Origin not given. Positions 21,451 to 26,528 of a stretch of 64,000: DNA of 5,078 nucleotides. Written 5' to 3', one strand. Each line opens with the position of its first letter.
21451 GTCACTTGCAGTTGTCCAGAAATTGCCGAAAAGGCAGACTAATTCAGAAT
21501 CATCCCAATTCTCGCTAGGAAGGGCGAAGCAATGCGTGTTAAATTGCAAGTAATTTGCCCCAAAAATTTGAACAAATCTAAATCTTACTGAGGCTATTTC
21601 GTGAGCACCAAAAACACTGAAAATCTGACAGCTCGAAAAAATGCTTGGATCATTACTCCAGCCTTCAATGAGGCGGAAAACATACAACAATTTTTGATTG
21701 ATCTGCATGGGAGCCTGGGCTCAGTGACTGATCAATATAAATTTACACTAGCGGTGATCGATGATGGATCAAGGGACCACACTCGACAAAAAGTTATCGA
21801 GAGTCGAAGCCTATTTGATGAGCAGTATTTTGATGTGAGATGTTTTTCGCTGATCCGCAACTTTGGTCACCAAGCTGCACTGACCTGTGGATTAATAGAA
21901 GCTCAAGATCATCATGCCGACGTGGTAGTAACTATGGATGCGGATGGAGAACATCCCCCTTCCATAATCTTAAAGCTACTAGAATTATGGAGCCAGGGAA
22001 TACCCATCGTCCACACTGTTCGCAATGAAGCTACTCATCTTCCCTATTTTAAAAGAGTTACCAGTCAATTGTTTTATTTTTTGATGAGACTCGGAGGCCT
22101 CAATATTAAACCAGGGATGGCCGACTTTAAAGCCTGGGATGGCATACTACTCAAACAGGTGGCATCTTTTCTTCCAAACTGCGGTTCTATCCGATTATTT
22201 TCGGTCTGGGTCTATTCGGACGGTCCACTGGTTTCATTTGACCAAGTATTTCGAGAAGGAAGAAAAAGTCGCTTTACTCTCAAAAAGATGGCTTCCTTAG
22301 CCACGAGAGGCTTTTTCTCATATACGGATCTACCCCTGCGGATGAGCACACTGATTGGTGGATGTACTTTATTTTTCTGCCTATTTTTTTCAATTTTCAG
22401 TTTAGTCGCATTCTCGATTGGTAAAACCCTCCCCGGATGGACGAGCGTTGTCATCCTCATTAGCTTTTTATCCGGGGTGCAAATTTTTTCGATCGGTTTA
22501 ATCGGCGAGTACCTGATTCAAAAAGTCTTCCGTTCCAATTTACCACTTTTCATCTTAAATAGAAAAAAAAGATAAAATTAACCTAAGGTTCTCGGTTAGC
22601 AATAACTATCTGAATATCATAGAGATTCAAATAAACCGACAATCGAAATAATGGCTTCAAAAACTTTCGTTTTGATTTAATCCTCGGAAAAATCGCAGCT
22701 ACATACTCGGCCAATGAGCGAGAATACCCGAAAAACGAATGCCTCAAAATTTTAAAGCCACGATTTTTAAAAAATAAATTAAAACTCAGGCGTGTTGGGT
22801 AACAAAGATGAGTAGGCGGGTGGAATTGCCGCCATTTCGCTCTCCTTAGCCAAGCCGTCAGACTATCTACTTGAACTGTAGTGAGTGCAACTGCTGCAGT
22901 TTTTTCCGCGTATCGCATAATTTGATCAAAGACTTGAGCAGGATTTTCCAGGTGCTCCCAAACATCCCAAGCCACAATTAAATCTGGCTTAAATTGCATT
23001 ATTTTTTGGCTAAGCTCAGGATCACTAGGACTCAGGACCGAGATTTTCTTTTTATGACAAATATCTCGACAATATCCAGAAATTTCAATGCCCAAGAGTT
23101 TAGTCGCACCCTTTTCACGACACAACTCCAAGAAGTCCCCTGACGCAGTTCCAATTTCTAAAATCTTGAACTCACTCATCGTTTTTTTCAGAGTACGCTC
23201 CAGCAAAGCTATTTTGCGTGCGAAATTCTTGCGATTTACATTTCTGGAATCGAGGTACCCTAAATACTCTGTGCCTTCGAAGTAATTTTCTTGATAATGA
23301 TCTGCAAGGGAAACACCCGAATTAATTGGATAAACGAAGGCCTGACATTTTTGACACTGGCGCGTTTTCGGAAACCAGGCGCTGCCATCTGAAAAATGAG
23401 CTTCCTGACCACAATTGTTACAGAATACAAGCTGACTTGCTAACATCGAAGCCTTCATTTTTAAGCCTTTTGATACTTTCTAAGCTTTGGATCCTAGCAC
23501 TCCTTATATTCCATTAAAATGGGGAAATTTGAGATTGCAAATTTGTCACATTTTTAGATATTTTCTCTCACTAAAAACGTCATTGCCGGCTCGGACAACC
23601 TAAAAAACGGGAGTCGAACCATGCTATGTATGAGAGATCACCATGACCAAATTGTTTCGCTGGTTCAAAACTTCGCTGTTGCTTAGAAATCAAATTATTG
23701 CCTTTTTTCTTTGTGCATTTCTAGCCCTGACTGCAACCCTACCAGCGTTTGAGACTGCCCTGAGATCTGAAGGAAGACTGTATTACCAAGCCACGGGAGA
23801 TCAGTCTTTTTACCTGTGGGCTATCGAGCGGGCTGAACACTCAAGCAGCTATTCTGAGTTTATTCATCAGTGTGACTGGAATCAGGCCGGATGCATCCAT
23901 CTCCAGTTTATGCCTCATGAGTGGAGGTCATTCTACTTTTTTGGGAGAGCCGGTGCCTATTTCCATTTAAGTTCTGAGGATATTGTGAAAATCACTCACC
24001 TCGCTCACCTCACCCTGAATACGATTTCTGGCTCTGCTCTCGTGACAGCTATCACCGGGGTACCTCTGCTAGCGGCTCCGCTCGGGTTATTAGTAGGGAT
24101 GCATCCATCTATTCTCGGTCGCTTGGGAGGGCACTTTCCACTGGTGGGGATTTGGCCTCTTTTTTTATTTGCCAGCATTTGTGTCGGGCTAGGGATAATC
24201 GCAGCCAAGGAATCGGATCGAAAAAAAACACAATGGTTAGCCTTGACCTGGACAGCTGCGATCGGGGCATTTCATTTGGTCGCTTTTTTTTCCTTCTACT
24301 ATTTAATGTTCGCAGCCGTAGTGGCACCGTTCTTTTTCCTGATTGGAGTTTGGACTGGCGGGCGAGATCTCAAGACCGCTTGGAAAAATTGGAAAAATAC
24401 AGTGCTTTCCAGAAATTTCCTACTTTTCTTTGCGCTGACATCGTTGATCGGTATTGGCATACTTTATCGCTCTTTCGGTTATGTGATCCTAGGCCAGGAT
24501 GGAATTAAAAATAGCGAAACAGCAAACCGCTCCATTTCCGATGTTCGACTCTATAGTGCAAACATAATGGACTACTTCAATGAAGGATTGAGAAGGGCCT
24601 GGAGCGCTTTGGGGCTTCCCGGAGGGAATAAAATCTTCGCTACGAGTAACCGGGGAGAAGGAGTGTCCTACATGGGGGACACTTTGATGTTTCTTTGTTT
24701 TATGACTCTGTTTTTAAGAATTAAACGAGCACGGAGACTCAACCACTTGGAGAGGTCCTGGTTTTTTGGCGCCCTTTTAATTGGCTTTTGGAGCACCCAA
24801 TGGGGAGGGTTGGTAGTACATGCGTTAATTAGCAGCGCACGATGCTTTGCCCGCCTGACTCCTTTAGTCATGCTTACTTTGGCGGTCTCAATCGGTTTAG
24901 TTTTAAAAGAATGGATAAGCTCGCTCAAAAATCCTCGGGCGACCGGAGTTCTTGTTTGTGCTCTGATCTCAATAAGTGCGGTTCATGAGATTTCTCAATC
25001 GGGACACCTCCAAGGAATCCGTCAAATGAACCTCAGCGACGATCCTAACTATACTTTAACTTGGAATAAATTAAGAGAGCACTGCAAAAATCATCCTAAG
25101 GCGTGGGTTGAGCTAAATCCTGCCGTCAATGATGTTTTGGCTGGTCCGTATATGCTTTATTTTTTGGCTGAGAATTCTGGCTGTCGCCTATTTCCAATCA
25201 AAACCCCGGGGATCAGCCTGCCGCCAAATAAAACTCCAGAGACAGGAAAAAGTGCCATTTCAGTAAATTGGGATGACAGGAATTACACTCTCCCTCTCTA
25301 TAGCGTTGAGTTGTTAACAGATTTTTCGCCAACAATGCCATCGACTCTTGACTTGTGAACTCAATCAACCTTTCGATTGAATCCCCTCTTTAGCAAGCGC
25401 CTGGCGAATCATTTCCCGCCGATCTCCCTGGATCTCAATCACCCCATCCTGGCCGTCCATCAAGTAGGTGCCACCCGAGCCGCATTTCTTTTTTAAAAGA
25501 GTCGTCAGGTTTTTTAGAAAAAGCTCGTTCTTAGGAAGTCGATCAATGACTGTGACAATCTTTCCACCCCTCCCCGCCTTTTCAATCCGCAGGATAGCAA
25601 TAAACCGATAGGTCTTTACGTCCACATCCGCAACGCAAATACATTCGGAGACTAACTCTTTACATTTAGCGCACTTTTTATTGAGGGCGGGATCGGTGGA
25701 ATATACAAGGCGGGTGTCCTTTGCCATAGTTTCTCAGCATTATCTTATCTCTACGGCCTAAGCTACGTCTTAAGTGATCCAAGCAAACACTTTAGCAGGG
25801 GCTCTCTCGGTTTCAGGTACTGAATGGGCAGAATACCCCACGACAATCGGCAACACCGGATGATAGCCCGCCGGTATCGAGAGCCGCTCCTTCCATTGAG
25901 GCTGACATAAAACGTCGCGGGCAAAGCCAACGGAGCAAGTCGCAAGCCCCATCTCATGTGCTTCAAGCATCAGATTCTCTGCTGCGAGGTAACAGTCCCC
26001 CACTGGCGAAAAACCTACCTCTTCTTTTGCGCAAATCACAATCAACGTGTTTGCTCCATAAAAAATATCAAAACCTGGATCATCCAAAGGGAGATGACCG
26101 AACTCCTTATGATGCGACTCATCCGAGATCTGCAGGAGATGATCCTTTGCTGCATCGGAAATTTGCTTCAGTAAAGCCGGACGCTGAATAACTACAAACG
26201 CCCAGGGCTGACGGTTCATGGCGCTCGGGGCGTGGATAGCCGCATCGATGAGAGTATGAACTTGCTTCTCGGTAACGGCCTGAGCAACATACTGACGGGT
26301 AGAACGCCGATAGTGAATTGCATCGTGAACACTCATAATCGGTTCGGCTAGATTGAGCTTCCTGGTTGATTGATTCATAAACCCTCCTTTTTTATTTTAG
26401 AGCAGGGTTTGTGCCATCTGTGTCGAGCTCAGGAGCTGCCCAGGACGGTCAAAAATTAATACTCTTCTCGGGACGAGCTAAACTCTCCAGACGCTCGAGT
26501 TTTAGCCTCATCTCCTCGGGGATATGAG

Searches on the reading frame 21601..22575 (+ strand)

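Call 97: search_protein_families(library=pfam, proteins=[window:21601-22575:+], max_evalue=0.00001)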
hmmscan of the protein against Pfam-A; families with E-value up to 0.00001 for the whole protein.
window:21601-22575:+ (324 aa): 1 family
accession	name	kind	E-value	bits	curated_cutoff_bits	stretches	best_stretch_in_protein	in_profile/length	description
PF00535.33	Glycos_transf_2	-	4.2e-18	66.3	23.3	1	17-141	2-115/168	Glycosyl transferase family 2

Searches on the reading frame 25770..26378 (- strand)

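Call 98: search_protein_families(library=pfam, proteins=[window:25770-26378:-], max_evalue=0.00001)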
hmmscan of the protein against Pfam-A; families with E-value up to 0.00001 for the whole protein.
window:25770-26378:- (202 aa): 2 families
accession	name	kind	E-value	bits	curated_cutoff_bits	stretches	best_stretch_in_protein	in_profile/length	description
PF00881.29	Nitroreductase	-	8.5e-32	111.1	23.5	1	21-182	1-167/167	Nitroreductase family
PF14512.11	TM1586_NiRdase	-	8.9e-13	48.8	27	0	37-64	157-184/215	Putative TM nitroreductase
